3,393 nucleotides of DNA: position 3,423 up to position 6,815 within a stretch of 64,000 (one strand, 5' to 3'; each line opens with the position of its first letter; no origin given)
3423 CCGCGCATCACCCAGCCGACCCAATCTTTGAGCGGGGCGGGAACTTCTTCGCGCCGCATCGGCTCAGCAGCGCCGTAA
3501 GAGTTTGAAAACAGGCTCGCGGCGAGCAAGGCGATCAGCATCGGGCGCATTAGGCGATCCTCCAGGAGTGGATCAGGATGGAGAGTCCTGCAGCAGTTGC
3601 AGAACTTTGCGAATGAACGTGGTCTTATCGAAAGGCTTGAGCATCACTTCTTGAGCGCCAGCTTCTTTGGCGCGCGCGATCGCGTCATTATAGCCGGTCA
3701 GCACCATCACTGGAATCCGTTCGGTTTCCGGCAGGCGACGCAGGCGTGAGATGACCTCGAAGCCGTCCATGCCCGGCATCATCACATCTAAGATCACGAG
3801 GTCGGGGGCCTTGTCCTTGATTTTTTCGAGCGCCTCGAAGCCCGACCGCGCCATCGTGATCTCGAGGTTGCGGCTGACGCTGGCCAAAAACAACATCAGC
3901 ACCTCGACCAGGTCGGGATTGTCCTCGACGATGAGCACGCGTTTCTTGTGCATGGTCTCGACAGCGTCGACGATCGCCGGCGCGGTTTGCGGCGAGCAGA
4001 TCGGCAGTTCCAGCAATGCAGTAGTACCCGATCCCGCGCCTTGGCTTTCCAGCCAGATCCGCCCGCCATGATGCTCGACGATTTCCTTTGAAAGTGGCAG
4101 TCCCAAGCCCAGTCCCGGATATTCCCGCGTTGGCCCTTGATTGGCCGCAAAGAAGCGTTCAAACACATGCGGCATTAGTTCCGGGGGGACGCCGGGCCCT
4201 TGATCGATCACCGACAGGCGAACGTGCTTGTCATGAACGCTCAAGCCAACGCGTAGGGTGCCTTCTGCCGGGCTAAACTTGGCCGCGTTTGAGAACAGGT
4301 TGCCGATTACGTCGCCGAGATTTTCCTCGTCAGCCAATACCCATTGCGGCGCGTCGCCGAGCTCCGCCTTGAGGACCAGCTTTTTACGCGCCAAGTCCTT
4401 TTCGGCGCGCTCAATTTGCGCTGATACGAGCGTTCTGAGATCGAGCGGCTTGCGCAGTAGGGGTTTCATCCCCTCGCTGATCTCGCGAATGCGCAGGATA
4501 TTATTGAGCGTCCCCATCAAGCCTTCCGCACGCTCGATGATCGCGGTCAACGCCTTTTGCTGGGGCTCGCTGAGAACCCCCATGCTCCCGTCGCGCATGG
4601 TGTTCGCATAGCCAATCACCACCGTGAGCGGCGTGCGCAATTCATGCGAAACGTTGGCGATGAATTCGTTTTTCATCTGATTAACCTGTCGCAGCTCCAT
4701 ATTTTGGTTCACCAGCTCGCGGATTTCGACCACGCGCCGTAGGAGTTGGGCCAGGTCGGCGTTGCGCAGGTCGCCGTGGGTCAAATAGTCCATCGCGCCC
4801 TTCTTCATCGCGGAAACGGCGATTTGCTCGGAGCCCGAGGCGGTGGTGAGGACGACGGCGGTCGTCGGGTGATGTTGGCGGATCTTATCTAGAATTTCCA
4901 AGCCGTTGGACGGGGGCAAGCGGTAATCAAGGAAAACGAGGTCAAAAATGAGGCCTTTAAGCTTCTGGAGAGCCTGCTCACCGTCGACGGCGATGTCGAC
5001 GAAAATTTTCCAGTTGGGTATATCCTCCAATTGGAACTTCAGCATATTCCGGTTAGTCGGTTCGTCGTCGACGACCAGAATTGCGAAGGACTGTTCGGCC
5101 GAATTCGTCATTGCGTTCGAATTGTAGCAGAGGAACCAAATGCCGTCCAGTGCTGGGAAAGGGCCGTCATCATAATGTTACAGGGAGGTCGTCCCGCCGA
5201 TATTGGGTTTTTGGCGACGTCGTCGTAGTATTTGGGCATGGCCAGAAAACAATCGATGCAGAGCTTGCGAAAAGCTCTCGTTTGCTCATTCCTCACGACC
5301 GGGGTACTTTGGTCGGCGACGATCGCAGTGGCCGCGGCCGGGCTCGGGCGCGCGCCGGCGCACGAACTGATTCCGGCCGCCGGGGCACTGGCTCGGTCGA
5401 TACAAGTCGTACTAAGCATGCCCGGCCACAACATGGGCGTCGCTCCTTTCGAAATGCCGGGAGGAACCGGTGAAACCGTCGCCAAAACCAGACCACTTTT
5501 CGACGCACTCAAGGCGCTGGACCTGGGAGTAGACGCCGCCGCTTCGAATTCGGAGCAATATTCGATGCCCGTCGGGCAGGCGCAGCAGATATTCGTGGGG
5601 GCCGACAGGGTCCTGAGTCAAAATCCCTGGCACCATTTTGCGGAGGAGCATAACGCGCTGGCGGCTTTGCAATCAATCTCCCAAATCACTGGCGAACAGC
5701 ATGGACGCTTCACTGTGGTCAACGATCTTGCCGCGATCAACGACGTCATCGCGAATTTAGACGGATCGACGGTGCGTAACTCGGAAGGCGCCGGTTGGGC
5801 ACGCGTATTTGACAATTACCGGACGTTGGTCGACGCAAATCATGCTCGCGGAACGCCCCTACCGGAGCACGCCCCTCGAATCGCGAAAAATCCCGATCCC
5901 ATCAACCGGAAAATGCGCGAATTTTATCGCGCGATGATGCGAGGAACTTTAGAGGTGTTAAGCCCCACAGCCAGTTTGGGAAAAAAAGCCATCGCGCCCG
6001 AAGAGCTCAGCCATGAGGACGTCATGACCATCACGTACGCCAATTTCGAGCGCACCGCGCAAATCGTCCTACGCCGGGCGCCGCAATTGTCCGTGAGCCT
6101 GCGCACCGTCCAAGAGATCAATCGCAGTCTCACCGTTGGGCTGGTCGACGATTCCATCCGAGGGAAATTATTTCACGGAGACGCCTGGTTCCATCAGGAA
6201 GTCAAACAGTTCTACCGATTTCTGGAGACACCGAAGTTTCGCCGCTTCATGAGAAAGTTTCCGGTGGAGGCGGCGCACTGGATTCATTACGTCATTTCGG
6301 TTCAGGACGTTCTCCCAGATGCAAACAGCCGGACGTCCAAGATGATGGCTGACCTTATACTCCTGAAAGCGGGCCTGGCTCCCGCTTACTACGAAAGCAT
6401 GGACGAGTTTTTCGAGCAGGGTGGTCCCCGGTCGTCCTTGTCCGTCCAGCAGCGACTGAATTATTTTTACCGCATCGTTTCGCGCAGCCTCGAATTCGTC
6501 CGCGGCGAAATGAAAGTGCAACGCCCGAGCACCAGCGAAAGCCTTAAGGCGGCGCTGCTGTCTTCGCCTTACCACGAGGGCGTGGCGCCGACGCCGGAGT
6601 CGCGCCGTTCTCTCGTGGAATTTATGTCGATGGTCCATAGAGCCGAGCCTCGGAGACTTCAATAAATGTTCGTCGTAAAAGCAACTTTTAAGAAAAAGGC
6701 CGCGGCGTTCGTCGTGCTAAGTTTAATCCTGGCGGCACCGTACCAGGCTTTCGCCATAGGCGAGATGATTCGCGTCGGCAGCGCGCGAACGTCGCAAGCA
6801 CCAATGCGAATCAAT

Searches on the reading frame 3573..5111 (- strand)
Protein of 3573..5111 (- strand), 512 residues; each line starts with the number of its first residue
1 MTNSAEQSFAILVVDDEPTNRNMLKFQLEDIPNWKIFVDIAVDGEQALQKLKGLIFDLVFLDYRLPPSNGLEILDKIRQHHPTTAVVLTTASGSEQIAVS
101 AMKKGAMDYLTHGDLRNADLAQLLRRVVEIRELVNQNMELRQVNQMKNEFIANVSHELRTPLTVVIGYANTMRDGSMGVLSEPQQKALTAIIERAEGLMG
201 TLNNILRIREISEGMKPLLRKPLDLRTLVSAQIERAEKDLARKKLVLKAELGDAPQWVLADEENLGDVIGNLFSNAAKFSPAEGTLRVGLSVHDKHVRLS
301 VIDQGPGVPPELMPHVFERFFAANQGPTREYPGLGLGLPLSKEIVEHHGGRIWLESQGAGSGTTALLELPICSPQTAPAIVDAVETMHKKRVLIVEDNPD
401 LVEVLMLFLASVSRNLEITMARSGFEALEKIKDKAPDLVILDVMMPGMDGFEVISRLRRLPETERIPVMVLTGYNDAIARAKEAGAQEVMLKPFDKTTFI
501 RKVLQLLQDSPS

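Call 6: search_protein_families(library=pfam, proteins=[window:3573-5111:-], max_evalue=0.01)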
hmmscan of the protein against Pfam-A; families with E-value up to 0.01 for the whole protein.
window:3573-5111:- (512 aa): 5 families
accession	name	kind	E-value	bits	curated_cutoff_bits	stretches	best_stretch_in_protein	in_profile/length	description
PF00072.30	Response_reg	-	7.7e-50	168.2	30.2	2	392-502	1-109/111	Response regulator receiver domain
PF02518.31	HATPase_c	-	6e-26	91.5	26.4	1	261-370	2-108/111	Histidine kinase-, DNA gyrase B-, and HSP90-like ATPase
PF00512.31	HisKA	-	3.4e-15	56.3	26.9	1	146-211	1-63/66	His Kinase A (phospho-acceptor) domain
PF23198.2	PDE8A_N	-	0.002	18.5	29.6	0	390-464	10-83/147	PDE8A-like, N-terminal domain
PF13581.12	HATPase_c_2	-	0.003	18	27.4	1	271-348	42-112/127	Histidine kinase-like ATPase domain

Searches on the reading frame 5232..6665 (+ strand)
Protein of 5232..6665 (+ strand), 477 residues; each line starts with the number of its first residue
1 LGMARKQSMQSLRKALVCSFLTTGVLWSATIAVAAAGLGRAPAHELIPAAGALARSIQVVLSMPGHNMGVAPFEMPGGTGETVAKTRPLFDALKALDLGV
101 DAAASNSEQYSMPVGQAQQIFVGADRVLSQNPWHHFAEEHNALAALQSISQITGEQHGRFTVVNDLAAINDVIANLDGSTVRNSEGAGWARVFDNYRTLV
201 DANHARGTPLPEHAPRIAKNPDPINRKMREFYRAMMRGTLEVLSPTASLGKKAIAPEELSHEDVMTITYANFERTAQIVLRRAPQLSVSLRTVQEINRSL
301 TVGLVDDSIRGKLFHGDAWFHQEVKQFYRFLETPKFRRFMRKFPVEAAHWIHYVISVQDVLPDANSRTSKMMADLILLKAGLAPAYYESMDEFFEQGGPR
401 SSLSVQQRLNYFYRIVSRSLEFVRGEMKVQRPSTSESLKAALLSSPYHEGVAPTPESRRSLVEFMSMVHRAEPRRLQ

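Call 6: search_protein_families(library=pfam, proteins=[window:5232-6665:+], max_evalue=0.01)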
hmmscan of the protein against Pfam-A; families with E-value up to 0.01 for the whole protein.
window:5232-6665:+ (477 aa): 0 families

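Call 18: search_protein_families(library=pfam, proteins=[window:5238-6665:+], max_evalue=1)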
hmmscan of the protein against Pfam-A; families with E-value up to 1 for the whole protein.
window:5238-6665:+ (475 aa): 0 families
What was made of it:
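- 5238..6665 (+): Upstream gene with stop and start adjacent: stand-alone Fic-like protein with a hydrophobic N-terminus. The Fic motif has Asp in place of the catalytic His. No Pfam hit on its own (call 18).
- On Fic/DOC family (upstream gene 5238-6665): The window copy alone has no Pfam hit (call 18).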

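Call 75: search_solved_structures(query=A8, max_evalue=1, show_alignments=2)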
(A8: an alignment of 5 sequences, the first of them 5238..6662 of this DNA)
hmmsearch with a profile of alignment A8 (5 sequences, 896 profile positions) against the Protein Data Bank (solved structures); distinct sequences matched with E-value up to 1: 13.
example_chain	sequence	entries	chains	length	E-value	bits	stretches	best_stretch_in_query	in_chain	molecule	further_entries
9yz5_A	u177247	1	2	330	3.7e-10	42.3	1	301-365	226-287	Protein adenylyltransferase FICD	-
6i7i_A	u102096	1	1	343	3.9e-10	42.3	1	301-365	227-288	Adenosine monophosphate-protein transferase FICD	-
6i7h_A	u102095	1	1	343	3.9e-10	42.3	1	301-365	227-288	Adenosine monophosphate-protein transferase FICD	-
6i7j_A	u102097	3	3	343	3.9e-10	42.2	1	301-365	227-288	Adenosine monophosphate-protein transferase FICD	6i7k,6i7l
6i7g_A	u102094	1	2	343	3.9e-10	42.2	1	301-365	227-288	Adenosine monophosphate-protein transferase FICD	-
4u04_A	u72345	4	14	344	4e-10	42.2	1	301-365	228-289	Adenosine monophosphate-protein transferase FICD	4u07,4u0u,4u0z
6zmd_B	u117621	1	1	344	4e-10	42.2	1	301-365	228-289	Protein adenylyltransferase FICD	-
4u0s_A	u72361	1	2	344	4e-10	42.2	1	301-365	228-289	Adenosine monophosphate-protein transferase FICD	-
7b7z_A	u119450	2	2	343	5.6e-10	41.7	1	301-365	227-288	Protein adenylyltransferase FICD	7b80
5jj6_A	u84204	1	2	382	0.00031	22.7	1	319-365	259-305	Adenosine monophosphate-protein transferase FICD homolog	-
5jj7_A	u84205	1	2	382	0.00031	22.7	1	319-365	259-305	Adenosine monophosphate-protein transferase FICD homolog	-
3cuc_A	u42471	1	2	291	0.025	16.4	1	322-360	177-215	Protein of unknown function with a Fic domain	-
9egp_A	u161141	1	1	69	0.55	12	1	794-843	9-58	Geopilin domain 1 protein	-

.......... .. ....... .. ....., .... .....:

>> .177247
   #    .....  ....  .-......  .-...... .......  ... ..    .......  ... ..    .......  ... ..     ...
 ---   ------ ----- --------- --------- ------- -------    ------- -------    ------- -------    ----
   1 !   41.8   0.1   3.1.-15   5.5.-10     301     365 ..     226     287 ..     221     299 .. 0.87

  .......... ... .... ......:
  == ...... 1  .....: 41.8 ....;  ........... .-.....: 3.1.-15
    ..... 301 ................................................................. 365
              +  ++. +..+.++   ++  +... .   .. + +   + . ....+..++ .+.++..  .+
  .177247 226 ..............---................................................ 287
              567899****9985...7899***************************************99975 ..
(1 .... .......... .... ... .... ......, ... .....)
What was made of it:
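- On Fic/DOC family (upstream gene 5238-6665): The five-sequence profile matches FICD at E=4e-10 over the core helices (call 75).
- Closest known: FICD/HYPE-type Fic proteins. Same: The profile E-value is 4e-10 (call 75).
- FICD, the closest solved relative of the Fic-like domain, is an N-terminally anchored enzyme facing the ER lumen (call 75, plus general knowledge).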
